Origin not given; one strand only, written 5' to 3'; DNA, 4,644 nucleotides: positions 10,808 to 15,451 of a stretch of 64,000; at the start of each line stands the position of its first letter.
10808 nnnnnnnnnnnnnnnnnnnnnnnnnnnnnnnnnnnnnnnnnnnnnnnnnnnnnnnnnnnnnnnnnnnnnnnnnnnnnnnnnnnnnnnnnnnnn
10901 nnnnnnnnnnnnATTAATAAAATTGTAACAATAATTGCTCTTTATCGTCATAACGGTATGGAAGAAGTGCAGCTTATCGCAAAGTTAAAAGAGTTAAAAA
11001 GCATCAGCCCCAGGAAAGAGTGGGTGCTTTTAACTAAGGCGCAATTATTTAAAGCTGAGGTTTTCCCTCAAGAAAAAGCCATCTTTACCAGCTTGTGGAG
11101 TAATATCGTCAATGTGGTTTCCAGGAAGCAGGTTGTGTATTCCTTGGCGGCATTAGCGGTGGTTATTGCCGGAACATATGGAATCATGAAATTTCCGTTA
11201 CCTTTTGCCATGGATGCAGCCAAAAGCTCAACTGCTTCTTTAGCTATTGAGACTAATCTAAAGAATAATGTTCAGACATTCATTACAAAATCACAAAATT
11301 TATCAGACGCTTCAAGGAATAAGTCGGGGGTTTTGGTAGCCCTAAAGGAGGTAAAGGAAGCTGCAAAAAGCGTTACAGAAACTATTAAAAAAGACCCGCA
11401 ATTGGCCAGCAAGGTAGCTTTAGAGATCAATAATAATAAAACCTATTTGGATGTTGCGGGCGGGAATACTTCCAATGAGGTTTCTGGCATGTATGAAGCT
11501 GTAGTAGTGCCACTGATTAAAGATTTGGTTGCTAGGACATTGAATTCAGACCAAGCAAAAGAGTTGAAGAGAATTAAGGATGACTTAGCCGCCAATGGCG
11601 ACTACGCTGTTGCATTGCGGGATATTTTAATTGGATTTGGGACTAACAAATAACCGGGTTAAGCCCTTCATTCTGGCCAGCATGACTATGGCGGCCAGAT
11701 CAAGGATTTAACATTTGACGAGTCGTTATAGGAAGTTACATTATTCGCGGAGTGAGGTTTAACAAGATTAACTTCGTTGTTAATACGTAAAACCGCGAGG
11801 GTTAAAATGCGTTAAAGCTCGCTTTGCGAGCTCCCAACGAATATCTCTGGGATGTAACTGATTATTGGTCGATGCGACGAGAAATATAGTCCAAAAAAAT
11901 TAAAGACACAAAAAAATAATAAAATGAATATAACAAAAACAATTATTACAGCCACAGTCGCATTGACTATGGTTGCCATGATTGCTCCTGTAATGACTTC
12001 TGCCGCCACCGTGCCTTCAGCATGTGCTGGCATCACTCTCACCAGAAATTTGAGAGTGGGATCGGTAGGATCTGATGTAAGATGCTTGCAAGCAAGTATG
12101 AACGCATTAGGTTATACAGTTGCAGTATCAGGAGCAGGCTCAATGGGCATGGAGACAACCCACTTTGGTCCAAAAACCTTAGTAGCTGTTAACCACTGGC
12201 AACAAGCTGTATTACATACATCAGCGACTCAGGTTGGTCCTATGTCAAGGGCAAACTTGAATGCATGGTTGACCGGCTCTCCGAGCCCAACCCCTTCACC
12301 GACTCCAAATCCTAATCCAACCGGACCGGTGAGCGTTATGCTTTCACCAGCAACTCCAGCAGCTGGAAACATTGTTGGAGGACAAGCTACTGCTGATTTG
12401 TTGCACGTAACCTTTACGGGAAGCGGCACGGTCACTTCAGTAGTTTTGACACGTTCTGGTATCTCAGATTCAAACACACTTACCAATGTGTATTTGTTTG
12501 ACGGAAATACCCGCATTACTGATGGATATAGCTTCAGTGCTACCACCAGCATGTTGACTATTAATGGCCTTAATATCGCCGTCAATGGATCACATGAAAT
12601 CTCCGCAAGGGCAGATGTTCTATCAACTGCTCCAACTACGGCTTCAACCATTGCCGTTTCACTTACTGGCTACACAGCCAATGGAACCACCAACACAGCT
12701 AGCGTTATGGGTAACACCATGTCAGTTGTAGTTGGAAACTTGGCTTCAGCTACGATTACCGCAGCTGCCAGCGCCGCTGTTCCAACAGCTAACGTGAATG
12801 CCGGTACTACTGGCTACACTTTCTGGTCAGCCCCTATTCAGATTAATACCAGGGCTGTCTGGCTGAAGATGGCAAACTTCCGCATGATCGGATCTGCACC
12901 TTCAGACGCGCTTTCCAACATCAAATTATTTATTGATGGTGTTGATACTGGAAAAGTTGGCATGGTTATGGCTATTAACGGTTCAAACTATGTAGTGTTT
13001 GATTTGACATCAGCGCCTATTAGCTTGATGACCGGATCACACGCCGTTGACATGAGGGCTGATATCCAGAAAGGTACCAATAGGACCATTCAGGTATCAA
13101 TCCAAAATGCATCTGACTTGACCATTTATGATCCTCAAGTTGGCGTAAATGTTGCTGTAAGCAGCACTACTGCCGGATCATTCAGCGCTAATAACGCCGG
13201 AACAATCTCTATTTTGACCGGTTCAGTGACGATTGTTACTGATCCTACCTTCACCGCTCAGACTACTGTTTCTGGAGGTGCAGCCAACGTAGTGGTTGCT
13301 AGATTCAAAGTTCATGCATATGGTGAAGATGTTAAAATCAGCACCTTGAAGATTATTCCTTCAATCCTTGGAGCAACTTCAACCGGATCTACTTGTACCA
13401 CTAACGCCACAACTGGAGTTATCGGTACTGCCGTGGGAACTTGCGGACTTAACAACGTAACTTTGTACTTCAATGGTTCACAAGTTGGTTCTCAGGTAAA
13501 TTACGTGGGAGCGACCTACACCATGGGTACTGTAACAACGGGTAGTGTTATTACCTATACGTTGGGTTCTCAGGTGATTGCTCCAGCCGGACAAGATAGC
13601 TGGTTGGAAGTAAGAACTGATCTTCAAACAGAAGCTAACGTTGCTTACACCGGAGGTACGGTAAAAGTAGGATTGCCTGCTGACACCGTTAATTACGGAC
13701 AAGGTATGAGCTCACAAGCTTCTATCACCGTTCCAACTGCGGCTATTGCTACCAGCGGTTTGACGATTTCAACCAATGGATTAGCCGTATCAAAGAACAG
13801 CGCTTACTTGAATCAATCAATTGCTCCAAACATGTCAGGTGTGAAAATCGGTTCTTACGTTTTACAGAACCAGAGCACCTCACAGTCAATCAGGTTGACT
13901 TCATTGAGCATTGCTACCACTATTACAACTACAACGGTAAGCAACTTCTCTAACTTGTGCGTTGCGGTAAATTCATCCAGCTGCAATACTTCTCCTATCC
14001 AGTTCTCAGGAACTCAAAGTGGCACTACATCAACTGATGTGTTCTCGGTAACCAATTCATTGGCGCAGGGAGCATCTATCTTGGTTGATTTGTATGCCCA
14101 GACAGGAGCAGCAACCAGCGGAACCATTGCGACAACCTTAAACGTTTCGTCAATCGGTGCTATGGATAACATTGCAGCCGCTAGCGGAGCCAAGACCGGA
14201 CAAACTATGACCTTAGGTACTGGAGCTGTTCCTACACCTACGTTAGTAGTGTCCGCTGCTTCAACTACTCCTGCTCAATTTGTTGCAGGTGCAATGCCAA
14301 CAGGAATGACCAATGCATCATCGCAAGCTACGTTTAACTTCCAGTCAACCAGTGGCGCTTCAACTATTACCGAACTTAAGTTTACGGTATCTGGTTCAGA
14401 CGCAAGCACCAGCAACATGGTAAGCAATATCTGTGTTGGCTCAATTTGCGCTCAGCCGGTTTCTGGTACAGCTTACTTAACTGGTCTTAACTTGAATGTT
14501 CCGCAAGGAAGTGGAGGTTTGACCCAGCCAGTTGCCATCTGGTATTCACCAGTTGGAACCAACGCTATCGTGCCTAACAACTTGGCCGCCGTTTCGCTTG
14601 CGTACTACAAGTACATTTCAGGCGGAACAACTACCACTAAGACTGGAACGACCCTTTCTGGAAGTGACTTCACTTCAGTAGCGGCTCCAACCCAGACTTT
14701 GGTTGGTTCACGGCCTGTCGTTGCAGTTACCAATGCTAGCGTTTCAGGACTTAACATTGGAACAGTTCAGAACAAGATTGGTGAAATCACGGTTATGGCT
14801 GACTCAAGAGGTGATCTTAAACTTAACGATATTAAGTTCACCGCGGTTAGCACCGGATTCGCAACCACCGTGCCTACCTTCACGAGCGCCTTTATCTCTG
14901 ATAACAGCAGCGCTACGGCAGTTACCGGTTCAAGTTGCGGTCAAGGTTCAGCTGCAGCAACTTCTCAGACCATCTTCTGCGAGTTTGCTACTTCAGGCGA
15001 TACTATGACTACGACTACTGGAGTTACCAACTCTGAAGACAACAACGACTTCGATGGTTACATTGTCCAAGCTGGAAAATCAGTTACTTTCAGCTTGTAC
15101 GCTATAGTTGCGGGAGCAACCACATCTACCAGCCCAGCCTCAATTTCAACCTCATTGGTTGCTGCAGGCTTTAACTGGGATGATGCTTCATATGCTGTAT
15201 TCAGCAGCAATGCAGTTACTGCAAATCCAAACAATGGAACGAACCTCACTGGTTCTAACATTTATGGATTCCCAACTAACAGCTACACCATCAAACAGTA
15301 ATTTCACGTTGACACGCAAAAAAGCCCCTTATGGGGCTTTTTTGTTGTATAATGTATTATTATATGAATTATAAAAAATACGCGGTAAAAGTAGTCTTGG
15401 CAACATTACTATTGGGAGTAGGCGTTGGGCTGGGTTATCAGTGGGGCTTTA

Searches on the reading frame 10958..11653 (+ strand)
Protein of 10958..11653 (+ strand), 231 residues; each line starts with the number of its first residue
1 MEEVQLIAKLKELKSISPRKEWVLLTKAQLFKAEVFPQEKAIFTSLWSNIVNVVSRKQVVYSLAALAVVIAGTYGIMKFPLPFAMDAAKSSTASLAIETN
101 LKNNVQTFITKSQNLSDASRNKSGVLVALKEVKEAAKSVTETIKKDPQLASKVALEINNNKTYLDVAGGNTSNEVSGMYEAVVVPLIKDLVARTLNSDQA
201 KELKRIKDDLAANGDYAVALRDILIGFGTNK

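Call 8: search_protein_families(library=pfam, proteins=[window:10958-11653:+], max_evalue=0.001)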
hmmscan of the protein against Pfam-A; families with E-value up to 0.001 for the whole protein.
window:10958-11653:+ (231 aa): 0 families

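Call 61: search_protein_families(library=pfam, proteins=[window:10958-11653:+], max_evalue=5)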
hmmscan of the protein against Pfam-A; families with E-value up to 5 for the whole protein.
window:10958-11653:+ (231 aa): 2 families
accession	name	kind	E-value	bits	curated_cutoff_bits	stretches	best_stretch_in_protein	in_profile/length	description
PF09440.15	eIF3_N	-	0.083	13.7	26.8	1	93-180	38-128/133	eIF3 subunit 6 N terminal domain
PF23526.1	AprA_N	-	0.099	13.3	27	0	182-221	17-57/67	AprA N-terminal domain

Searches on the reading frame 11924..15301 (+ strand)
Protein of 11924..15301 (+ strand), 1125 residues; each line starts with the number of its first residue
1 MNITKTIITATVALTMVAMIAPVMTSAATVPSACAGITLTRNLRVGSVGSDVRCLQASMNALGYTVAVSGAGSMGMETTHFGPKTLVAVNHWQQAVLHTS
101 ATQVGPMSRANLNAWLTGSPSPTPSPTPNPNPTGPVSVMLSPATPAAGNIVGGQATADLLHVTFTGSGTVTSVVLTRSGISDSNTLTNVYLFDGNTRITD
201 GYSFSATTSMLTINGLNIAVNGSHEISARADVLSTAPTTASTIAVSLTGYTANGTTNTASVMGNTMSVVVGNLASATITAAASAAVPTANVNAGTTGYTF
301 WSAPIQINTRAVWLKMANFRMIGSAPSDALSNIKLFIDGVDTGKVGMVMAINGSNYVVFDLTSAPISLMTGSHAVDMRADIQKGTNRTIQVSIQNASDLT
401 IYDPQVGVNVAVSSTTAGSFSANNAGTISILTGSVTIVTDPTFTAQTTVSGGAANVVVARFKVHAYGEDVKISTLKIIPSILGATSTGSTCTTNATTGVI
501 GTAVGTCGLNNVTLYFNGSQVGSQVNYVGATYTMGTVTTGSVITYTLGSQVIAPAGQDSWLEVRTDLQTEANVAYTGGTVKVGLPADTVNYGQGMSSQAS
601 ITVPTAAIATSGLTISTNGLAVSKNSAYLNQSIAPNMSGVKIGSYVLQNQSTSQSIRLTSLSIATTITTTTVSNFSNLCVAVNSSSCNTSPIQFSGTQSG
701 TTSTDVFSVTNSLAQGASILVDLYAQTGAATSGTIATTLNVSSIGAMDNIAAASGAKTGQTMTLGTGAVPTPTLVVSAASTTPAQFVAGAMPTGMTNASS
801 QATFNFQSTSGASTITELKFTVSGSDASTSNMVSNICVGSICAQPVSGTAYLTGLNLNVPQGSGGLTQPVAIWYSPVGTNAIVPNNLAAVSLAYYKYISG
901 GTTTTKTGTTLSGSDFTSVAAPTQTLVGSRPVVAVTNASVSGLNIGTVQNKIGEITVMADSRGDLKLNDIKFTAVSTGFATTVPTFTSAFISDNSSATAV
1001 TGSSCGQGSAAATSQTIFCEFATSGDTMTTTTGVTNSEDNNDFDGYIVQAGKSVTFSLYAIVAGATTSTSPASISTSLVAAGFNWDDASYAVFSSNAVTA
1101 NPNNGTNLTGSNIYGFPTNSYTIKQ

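Call 5: search_protein_families(library=pfam, proteins=[window:11924-15301:+], max_evalue=0.01)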
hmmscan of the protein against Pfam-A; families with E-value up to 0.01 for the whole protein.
window:11924-15301:+ (1125 aa): 0 families

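Call 6: search_protein_families(library=ncbifam, proteins=[window:11924-15301:+], max_evalue=0.01)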
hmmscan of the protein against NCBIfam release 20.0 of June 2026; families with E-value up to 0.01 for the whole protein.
window:11924-15301:+ (1125 aa): 0 families

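Call 57: find_homologous_proteins(query=window:11924-15301:+)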
Query window:11924-15301:+ (1125 aa): 469 proteins with E <= 0.001 among 8000 candidates; the best 120 are listed.
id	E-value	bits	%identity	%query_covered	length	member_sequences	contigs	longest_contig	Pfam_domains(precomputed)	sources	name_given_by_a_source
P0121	0.0e+0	1472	66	100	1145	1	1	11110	-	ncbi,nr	ncbi:hypothetical protein KW786_02525 [Candidatus Parcubacteria bacterium]|nr:hypothetical protein [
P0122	0.0e+0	1350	63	100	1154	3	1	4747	PF01471.24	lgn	-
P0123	0.0e+0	1338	61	100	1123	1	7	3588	-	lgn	-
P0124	0.0e+0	1314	61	100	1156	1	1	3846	-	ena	-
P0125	0.0e+0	1248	58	100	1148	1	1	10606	-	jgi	jgi:energy-converting hydrogenase Eha subunit E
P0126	0.0e+0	1176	59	100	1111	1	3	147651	PF01471.24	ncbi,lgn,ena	-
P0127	0.0e+0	1171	57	100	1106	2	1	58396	PF01471.24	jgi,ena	-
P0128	0.0e+0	1147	58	98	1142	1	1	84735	PF01471.24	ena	-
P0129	0.0e+0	1133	64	42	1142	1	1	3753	-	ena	-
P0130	0.0e+0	1127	61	42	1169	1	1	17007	-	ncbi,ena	-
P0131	0.0e+0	1116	65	42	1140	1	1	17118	-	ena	-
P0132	0.0e+0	1101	53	100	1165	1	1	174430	-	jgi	-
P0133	0.0e+0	1076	54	100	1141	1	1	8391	-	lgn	-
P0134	0.0e+0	1070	54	97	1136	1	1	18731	PF01471.24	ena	-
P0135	0.0e+0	1067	56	97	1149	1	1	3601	PF01471.24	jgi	jgi:hypothetical protein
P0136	0.0e+0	1059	55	97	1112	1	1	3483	PF01471.24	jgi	-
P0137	0.0e+0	1051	54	98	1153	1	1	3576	PF01471.24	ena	-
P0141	0.0e+0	1022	52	100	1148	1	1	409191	PF01471.24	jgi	jgi:hypothetical protein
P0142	0.0e+0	1020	52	100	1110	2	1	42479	PF01471.24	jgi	-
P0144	2.1e-296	1004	54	100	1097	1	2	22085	PF01471.24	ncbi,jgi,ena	jgi:hypothetical protein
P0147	1.9e-288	978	52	100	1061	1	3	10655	PF01471.24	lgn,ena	-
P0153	2.2e-278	945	51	97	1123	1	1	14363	PF01471.24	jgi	jgi:hypothetical protein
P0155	6.8e-275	933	53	98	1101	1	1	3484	PF01471.24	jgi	-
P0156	5.1e-273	927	57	43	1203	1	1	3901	PF01471.24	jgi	jgi:DNA-binding protein YbaB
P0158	2.1e-269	915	49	100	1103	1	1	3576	PF01471.24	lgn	-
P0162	1.7e-261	889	48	100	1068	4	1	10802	PF01471.24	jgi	jgi:hypothetical protein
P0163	2.9e-260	885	48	97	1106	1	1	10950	PF01471.24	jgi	jgi:uncharacterized membrane protein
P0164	6.1e-260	884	48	97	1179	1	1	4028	PF01471.24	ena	-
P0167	4.3e-254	864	48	98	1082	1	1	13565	PF01471.24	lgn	-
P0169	1.1e-252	859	48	95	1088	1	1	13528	PF01471.24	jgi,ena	-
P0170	2.2e-252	859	49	98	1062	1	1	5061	PF01471.24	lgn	-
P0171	2.8e-249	848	46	99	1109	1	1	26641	PF01471.24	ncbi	-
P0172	4.0e-249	848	49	97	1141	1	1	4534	PF01471.24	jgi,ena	-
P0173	2.7e-247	842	47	99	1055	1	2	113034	PF01471.24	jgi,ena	jgi:hypothetical protein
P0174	2.3e-246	839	49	97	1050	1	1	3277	PF01471.24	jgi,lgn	-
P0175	4.2e-244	831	47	97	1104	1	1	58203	PF01471.24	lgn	-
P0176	2.8e-243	828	47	97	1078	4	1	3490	PF01471.24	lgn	-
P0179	2.4e-240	819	45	100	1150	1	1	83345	PF01471.24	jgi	jgi:hypothetical protein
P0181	1.4e-238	813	48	100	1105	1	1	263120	PF01471.24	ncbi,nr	ncbi:MAG: hypothetical protein NTW11_02960 [Candidatus Staskawiczbacteria bacterium]|nr:hypothetical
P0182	6.9e-238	811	45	100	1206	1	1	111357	PF01471.24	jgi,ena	-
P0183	6.9e-238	811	46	100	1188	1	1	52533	PF01471.24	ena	-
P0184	1.0e-236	807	46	100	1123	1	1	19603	PF01471.24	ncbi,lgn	-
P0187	3.9e-235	801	46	97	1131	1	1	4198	PF01471.24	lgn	-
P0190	8.2e-232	790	47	100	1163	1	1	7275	PF01471.24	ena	-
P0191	5.1e-231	788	45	97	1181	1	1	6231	PF01471.24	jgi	jgi:hypothetical protein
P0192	6.5e-230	784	45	94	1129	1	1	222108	PF01471.24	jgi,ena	-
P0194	2.9e-229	782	45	100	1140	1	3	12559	PF01471.24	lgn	-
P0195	2.9e-228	779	47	97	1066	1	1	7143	PF01471.24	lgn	-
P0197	5.0e-226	771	48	88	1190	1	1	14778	PF01471.24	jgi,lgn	-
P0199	1.7e-224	766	44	98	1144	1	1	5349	PF01471.24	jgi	jgi:hypothetical protein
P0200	2.5e-224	766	46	96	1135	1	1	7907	PF01471.24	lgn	-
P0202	4.1e-222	758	44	100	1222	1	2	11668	PF01471.24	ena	-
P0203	6.1e-221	754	51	80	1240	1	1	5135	PF01471.24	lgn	-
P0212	1.1e-212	727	44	97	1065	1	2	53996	PF01471.24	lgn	-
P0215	9.1e-210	717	43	97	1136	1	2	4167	PF01471.24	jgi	-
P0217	4.3e-208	712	45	97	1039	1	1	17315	PF01471.24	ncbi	-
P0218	1.1e-207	711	44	78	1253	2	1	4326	PF01471.24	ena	-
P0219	1.6e-207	710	44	97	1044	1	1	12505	PF01471.24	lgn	-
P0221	5.8e-207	708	54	31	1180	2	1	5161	PF01471.24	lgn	-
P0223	7.0e-206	705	45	78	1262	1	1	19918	PF01471.24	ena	-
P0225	3.0e-204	699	44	94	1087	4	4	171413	PF01471.24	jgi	jgi:hypothetical protein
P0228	3.9e-203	696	47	83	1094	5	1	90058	PF01471.24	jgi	jgi:hypothetical protein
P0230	4.7e-201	689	48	71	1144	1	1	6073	PF01471.24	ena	-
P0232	1.1e-200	687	42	100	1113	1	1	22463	PF01471.24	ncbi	-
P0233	2.1e-200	686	44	96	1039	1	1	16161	PF01471.24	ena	-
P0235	4.6e-199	682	43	99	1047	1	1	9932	PF01471.24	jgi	jgi:hypothetical protein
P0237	4.1e-198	679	44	97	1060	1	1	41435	PF01471.24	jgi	-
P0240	1.4e-195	671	55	47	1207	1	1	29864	PF01471.24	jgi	jgi:hypothetical protein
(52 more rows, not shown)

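Call 61: search_protein_families(library=pfam, proteins=[window:11924-15301:+], max_evalue=5)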
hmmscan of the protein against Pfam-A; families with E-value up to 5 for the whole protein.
window:11924-15301:+ (1125 aa): 1 family
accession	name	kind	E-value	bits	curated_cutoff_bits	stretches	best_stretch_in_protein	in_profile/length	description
PF01471.23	PG_binding_1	-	0.021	15.4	23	1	49-95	2-40/57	Putative peptidoglycan binding domain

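Call 75: find_encoding_contigs(protein=P0141, flank=7000, max_places=1)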
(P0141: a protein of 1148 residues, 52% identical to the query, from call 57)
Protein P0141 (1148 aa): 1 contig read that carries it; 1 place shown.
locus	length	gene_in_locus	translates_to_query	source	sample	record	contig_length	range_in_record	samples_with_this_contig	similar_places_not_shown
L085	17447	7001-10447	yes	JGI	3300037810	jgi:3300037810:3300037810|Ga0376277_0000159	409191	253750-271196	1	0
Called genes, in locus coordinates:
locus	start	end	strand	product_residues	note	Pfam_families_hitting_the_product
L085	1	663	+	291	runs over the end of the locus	PF22352:K319L-like_PKD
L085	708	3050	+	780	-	PF00932:LTD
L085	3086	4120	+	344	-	PF04055:Radical_SAM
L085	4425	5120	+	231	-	PF08220:HTH_DeoR (weak)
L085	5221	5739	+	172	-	PF04542:Sigma70_r2, PF08281:Sigma70_r4_2, PF04545:Sigma70_r4 (weak)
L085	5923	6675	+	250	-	PF18915:DUF5667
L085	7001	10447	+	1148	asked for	PF01471:PG_binding_1 (weak)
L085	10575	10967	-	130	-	PF13366:PDDEXK_3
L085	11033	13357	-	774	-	PF04932:Wzy_C, PF13181:TPR_8 (faint), PF21033:RMD1-3 (faint), PF07719:TPR_2 (faint)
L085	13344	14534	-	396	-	PF01757:Acyl_transf_3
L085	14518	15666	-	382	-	PF01757:Acyl_transf_3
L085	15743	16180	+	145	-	PF01467:CTP_transf_like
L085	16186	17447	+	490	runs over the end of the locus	PF01943:Polysacc_synt, PF13440:Polysacc_synt_3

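Call 76: find_encoding_contigs(protein=P0225, flank=7000, max_places=1)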
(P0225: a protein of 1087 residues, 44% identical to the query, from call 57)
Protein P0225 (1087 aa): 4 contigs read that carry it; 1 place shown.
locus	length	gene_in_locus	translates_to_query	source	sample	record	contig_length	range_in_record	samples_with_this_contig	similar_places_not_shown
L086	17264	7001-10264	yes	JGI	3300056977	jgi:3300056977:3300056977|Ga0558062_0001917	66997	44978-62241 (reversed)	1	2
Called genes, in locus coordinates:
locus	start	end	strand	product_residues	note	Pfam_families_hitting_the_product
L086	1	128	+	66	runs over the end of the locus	PF01084:Ribosomal_S18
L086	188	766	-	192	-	PF08207:EFP_N, PF01132:EFP (weak), PF09285:Elong-fact-P_C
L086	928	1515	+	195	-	-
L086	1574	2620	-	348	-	PF00154:RecA_N, PF08423:Rad51, PF06745:ATPase (weak), PF21096:RecA_C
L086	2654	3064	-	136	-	-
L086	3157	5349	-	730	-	PF13491:FtsK_4TM (weak), PF17854:FtsK_alpha, PF01580:FtsK_SpoIIIE, PF09397:FtsK_gamma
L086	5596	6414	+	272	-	-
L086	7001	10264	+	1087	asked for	PF01471:PG_binding_1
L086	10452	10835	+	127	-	-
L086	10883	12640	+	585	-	-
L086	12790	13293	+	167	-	-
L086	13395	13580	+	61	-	-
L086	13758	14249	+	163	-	PF00466:Ribosomal_L10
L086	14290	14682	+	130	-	PF16320:Ribosomal_L12_N, PF00542:Ribosomal_L12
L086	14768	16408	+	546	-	PF02142:MGS, PF01808:AICARFT_IMPCHas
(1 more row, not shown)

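Call 77: predict_structure(alignment_id=A3)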
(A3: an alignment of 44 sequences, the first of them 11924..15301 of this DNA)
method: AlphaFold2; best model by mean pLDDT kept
length: 1125 residues; sequences in the alignment: 44
mean_pLDDT: 81.2   pTM: 0.47
mean pLDDT of the five models: 81.2, 81.1, 80.0, 75.6, 74.7
residues with pLDDT >= 90: 269; 70-90: 688; 50-70: 113; < 50: 55
segments of 3 or more residues with pLDDT < 50: 1-27, 121-132, 502-504, 795-797, 910-914, 1033-1036
pLDDT, mean of each block of 10 residues (from residue 1): 33 33 43 86 91 92 84 86 90 81 85 77 38 77 82 84 91 88 81 81 81 87 90 73 89 89 86 84 85 87 91 92 85 93 89 85 91 93 85 85 87 70 87 89 84 88 89 89 75 63 62 91 79 59 81 88 89 84 84 86 87 81 87 77 90 83 82 79 75 72 85 86 84 86 82 86 80 72 67 59 86 89 81 88 90 91 84 82 85 88 75 63 85 89 88 92 85 88 81 84 77 77 71 54 79 92 82 91 84 63 74 85 92
secondary structure, 60 per line:
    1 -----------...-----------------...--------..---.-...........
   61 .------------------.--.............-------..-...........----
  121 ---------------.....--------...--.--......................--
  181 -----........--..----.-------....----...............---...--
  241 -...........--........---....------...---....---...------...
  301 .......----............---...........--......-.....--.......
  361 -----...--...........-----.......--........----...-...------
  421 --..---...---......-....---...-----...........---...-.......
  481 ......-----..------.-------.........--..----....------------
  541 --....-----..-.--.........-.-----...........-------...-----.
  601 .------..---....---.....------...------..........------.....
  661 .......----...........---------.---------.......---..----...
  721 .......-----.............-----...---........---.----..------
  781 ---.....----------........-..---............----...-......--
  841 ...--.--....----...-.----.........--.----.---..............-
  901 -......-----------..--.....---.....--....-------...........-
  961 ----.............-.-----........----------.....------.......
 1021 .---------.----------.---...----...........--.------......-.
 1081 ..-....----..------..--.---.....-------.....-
elements in order (helices of 4 or more, strands of 3 or more residues): H50-61 H83-95 H106-116 E136-140 E149-151 E157-178 E186-193 E210-213 E218-232 E242-252 E255-262 E266-269 E276-278 H282-285 E289-291 E298-307 E312-323 E330-337 E340-345 E347-351 E354-360 E366-368 E371-381 E387-393 E399-403 E408-410 E412-414 E428-430 E434-439 H441-444 E448-450 E456-466 E470-472 E474-486 E508-516 E525-528 E543-546 E558-566 E574-584 E592-594 E613-616 E620-624 E631-633 E640-649 E656-667 E675-682 E702-708 E718-727 E733-745 E751-753 E757-764 E784-788 E799-806 E813-824 E833-838 E841-843 E849-852 E857-859 E866-874 E886-899 E902-907 E923-927 E931-935 E938-941 E949-959 E965-977 E985-992 E1003-1007 E1014-1021 E1046-1048 E1053-1063 E1073-1078 E1084-1087 E1120-1124

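Call 79: fold_search(model_id=the predicted structure, library=pdb)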
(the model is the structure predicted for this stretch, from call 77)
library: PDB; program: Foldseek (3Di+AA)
matches with E <= 10: 1701; with E <= 0.001: 165
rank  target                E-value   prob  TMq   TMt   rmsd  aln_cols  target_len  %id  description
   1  9ijj_4I               2.3e-16  1.00  0.14  0.07  43.3       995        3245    8  In situ structure of the central apparatus in mouse sperm axoneme. (released 2025-06-04)
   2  9ijj_4J               1.1e-13  1.00  0.10  0.13  36.4       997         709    7  In situ structure of the central apparatus in mouse sperm axoneme. (released 2025-06-04)
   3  9ijj_4H               4.0e-13  1.00  0.13  0.06  29.5      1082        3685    9  In situ structure of the central apparatus in mouse sperm axoneme. (released 2025-06-04)
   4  8beg_B                6.5e-13  1.00  0.11  0.15  22.5       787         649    9  Structure of Ig-like domains from PrgB (released 2022-11-30)
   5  9ijj_E                2.4e-10  1.00  0.10  0.18  29.9       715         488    7  In situ structure of the central apparatus in mouse sperm axoneme. (released 2025-06-04)
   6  6h04_A                3.2e-10  1.00  0.10  0.09  43.8      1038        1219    8  Closed conformation of the Membrane Attack Complex (released 2018-12-19)
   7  6h03_A                3.4e-10  1.00  0.08  0.08  36.9       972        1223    8  OPEN CONFORMATION OF THE MEMBRANE ATTACK COMPLEX (released 2018-12-19)
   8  4mmz_A                1.1e-09  1.00  0.13  0.15  27.7       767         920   10  Integrin AlphaVBeta3 ectodomain bound to an antagonistic tenth domain of Fibronectin (released 2014-03-26)
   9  3fcs_A                1.1e-09  1.00  0.14  0.16  24.9       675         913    9  Structure of complete ectodomain of integrin aIIBb3 (released 2009-01-20)
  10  1jv2_A                1.4e-09  1.00  0.11  0.13  26.6       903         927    8  CRYSTAL STRUCTURE OF THE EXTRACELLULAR SEGMENT OF INTEGRIN ALPHAVBETA3 (released 2001-10-17)
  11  8b0g_A                1.5e-09  0.99  0.09  0.08  47.4      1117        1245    7  2C9, C5b9-CD59 structure (released 2023-02-22)
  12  7usl_A                1.8e-09  1.00  0.13  0.16  28.8      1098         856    9  Integrin alphaM/beta2 ectodomain in complex with adenylate cyclase toxin RTX751 and M1F5 Fab (released 2022-08-17)
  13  4nen_A                2.1e-09  1.00  0.13  0.13  29.4       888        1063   10  An internal ligand-bound, metastable state of a leukocyte integrin, aXb2 (released 2014-01-15)
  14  9fx2                  2.1e-09  1.00  0.09  0.09  48.0      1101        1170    9  Structure of methylamine activated CD109 (released 2025-03-19)
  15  4mmx_A                2.4e-09  1.00  0.12  0.13  29.1       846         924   10  Integrin AlphaVBeta3 ectodomain bound to the tenth domain of Fibronectin (released 2014-03-26)
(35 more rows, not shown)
